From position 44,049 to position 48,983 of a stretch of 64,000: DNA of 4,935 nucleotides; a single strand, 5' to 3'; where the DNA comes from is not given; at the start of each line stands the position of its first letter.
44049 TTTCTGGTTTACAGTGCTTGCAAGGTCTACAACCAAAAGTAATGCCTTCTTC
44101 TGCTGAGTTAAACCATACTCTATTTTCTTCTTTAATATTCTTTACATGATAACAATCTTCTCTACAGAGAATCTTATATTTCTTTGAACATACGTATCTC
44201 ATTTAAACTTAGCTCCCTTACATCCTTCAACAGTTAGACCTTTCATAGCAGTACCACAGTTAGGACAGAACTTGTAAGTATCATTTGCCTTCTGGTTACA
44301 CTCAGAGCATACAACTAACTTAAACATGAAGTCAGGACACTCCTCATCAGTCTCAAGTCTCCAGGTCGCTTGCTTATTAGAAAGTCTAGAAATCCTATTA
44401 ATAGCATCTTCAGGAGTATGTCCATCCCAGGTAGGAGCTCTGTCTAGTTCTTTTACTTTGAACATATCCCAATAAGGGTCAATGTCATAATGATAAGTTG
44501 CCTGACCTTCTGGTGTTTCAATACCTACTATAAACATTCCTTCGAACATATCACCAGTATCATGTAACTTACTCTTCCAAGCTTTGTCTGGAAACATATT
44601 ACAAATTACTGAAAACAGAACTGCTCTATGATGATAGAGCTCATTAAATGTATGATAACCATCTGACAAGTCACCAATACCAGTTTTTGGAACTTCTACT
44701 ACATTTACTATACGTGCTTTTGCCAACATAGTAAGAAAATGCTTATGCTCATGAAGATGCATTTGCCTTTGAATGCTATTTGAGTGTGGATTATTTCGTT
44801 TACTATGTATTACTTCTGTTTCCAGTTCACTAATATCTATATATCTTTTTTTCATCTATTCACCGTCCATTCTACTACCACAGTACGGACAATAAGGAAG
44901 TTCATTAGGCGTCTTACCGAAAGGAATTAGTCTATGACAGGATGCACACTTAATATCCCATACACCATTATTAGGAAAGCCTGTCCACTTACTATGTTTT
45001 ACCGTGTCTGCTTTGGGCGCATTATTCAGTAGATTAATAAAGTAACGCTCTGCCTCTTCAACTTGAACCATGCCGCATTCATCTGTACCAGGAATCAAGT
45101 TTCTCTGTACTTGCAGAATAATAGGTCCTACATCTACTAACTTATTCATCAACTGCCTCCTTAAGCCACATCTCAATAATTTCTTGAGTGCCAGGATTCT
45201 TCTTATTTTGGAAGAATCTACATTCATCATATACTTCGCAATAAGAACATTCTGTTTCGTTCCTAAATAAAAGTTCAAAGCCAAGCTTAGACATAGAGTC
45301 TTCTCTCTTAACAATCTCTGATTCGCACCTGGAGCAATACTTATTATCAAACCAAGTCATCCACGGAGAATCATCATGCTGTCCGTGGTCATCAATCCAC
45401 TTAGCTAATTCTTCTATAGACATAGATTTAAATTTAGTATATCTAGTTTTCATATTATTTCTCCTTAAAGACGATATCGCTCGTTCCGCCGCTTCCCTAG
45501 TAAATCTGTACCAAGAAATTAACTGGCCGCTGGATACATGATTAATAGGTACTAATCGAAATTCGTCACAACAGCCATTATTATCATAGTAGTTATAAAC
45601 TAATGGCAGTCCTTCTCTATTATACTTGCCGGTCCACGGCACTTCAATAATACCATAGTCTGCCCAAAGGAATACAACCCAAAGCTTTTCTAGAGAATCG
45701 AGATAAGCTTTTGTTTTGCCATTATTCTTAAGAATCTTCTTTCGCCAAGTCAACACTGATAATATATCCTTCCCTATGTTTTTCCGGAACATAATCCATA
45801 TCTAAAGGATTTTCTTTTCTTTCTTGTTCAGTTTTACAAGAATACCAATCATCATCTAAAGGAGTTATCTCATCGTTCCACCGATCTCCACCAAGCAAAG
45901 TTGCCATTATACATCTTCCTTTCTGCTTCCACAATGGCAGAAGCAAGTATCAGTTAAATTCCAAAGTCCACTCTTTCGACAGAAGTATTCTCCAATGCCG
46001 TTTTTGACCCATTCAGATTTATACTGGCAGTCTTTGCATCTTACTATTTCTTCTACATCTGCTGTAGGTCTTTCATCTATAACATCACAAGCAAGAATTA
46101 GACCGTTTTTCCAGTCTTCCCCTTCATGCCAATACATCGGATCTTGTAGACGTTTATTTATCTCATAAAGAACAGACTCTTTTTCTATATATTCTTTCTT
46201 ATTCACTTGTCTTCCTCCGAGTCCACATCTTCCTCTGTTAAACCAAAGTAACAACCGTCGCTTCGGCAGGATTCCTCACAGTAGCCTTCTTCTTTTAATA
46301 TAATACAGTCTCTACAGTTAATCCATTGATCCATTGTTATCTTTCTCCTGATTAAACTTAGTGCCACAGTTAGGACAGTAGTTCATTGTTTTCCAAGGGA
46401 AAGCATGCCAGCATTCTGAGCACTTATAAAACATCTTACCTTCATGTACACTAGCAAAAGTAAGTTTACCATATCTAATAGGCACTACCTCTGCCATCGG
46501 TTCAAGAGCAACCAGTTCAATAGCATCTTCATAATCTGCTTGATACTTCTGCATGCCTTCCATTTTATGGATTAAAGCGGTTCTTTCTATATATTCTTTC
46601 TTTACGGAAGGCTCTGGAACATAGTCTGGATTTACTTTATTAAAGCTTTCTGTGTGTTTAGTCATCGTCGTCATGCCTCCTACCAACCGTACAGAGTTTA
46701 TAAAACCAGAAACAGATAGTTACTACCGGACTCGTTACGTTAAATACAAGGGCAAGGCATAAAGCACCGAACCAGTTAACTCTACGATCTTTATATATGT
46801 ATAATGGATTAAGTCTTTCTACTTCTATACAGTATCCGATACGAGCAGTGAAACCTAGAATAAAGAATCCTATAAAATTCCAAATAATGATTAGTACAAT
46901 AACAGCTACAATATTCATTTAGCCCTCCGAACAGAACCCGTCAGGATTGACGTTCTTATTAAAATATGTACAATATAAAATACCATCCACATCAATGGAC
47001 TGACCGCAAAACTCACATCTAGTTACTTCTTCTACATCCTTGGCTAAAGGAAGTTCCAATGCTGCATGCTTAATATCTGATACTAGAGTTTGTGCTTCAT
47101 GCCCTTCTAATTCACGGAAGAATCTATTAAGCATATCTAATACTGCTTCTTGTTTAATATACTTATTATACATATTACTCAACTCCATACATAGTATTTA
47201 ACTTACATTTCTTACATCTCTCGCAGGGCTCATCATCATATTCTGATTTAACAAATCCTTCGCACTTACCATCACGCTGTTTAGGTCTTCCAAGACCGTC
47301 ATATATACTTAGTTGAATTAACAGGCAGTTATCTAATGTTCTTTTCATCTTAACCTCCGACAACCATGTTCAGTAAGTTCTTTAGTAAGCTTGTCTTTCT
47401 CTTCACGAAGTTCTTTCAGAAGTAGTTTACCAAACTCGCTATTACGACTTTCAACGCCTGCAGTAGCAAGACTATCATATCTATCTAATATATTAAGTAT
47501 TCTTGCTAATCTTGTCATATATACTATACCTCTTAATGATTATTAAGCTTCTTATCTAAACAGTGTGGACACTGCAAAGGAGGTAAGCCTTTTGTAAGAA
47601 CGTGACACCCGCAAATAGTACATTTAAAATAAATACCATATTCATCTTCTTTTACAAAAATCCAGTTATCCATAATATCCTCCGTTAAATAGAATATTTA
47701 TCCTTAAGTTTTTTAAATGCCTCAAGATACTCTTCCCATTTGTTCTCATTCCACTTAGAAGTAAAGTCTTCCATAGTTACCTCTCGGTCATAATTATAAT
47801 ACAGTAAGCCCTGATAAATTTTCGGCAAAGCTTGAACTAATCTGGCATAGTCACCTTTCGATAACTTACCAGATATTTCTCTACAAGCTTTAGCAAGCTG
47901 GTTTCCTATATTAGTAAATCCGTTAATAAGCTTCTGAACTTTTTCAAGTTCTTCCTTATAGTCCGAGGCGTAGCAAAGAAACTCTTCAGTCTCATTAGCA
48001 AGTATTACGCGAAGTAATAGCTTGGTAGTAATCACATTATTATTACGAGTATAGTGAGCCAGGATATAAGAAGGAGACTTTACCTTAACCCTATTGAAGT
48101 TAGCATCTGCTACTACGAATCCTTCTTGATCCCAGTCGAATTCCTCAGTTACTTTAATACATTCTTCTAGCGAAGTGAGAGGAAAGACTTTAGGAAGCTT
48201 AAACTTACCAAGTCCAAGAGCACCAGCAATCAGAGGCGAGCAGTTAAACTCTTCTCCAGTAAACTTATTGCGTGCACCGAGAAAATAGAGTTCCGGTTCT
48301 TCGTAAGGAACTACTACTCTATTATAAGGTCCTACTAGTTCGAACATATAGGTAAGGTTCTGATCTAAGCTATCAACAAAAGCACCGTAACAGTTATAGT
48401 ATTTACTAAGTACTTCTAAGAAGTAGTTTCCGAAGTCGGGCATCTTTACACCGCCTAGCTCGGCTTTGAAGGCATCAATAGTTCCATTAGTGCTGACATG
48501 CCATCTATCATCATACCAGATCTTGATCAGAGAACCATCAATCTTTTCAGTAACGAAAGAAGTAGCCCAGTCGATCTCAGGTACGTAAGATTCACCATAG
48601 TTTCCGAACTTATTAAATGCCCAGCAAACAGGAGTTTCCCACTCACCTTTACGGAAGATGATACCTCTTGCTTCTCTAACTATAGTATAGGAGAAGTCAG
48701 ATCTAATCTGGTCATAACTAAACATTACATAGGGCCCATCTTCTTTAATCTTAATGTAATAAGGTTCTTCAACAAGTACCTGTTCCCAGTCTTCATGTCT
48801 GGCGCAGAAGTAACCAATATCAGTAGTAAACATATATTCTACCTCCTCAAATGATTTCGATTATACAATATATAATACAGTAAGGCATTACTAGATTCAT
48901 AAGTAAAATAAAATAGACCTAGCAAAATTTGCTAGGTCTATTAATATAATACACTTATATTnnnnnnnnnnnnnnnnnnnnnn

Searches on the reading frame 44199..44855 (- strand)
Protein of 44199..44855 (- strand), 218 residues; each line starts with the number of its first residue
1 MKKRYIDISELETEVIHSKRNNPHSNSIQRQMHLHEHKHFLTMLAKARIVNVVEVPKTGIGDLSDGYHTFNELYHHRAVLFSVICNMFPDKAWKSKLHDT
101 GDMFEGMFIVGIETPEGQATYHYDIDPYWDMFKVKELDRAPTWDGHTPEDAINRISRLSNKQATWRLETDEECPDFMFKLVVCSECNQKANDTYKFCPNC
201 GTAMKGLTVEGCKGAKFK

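Call 12: search_protein_families(library=pfam, proteins=[window:44199-44855:-], max_evalue=0.01)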
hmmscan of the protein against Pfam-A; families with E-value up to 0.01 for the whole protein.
window:44199-44855:- (218 aa): 5 families
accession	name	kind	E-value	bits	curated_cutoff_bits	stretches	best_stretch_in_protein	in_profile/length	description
PF25311.1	WDGH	-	4e-42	142.9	27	1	61-157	1-96/97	WDGH domain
PF13240.11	Zn_Ribbon_1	-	7e-06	26.1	25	1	183-203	2-22/23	zinc-ribbon domain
PF12773.13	DZR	-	0.00074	20.1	27.3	1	183-205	1-23/45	Double zinc ribbon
PF17032.10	Zn_ribbon_15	-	0.0011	20.2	28.9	1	181-201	53-73/73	zinc-ribbon family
PF13248.11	Zn_ribbon_3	-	0.0035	17.2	27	1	181-202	3-24/26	zinc-ribbon domain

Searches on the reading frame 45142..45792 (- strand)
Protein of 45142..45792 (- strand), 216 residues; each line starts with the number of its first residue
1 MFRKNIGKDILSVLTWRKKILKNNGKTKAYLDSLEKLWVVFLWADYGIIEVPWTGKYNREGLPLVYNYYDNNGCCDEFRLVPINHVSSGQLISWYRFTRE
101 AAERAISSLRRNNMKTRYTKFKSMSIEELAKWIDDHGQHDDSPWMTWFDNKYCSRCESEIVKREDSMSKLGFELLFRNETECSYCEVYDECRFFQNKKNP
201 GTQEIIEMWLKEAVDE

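Call 12: search_protein_families(library=pfam, proteins=[window:45142-45792:-], max_evalue=0.01)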
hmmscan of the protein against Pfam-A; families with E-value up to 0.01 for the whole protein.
window:45142-45792:- (216 aa): 1 family
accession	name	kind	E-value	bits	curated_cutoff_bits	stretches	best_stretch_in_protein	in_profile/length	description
PF22558.3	REase-ARP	-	0.0012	19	27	1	97-152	215-269/270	Restriction Endonuclease associating with ARP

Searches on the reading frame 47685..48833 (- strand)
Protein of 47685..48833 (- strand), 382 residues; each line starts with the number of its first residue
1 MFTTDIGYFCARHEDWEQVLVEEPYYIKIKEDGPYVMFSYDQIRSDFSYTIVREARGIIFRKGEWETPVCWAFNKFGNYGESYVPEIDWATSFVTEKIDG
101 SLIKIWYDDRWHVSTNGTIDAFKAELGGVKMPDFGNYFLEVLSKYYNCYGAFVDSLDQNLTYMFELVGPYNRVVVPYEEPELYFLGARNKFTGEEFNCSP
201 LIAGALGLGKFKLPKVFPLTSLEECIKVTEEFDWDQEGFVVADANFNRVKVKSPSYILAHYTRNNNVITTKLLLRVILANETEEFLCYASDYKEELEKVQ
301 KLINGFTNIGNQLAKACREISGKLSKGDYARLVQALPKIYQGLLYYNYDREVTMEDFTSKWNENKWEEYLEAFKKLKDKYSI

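Call 12: search_protein_families(library=pfam, proteins=[window:47685-48833:-], max_evalue=0.01)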
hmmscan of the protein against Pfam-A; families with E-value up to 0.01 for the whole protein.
window:47685-48833:- (382 aa): 2 families
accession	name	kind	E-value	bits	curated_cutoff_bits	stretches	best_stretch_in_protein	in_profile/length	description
PF09511.15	RNA_lig_T4_1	-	1.4e-14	54.9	28.3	1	54-256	1-227/227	RNA ligase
PF12654.12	DUF3786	-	0.0012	18.9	27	1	299-350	91-143/176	Domain of unknown function (DUF3786)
